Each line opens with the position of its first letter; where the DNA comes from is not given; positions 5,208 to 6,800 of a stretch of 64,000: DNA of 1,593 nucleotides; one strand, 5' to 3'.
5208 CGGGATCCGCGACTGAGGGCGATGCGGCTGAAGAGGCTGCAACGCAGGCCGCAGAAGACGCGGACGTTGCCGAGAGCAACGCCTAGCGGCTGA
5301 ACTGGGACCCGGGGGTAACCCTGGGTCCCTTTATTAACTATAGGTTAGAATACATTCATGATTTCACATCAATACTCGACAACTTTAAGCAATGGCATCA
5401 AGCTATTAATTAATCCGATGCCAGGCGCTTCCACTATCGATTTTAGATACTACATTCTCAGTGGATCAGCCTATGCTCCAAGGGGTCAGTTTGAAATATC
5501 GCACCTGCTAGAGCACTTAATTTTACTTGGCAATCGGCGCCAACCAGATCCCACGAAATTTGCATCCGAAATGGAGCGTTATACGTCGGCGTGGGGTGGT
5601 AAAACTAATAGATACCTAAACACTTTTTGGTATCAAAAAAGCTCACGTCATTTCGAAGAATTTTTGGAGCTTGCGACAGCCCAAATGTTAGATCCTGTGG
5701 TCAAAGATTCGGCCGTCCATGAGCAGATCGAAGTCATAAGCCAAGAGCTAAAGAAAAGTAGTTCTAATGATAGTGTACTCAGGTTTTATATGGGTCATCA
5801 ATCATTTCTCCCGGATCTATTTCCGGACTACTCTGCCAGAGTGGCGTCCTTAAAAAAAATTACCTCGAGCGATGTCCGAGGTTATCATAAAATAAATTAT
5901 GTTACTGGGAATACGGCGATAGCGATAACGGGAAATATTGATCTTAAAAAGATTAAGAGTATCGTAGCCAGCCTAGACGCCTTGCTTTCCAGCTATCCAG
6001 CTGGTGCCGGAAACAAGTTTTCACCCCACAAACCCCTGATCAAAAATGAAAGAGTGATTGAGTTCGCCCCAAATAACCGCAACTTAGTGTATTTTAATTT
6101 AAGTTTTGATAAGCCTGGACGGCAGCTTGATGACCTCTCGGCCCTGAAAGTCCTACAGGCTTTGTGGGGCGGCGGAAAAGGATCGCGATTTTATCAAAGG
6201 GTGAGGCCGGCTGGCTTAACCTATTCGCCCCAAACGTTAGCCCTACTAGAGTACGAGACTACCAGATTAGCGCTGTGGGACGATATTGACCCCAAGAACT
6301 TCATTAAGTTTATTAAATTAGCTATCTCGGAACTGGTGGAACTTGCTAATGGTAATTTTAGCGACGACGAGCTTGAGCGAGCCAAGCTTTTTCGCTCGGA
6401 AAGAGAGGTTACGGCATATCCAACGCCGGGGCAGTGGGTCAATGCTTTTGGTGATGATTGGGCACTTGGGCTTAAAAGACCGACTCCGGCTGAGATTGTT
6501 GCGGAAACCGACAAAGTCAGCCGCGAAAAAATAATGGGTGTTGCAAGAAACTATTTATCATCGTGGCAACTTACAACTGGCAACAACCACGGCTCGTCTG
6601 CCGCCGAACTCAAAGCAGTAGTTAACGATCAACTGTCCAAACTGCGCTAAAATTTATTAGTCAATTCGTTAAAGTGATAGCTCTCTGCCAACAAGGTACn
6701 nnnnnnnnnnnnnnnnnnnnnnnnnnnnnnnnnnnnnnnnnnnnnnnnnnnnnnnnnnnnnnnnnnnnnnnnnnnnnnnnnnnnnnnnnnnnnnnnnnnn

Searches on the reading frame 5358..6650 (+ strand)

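Call 70: search_protein_families(library=pfam, proteins=[window:5358-6650:+], max_evalue=0.00001)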
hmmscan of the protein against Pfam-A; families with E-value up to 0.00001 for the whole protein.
window:5358-6650:+ (430 aa): 2 families
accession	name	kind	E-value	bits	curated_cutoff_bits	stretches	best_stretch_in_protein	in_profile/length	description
PF05193.26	Peptidase_M16_C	-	1.3e-21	77.7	23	1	167-343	1-178/181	Peptidase M16 inactive domain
PF00675.25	Peptidase_M16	-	9.5e-09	35.7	22.3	1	30-140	16-125/149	Insulinase (Peptidase family M16)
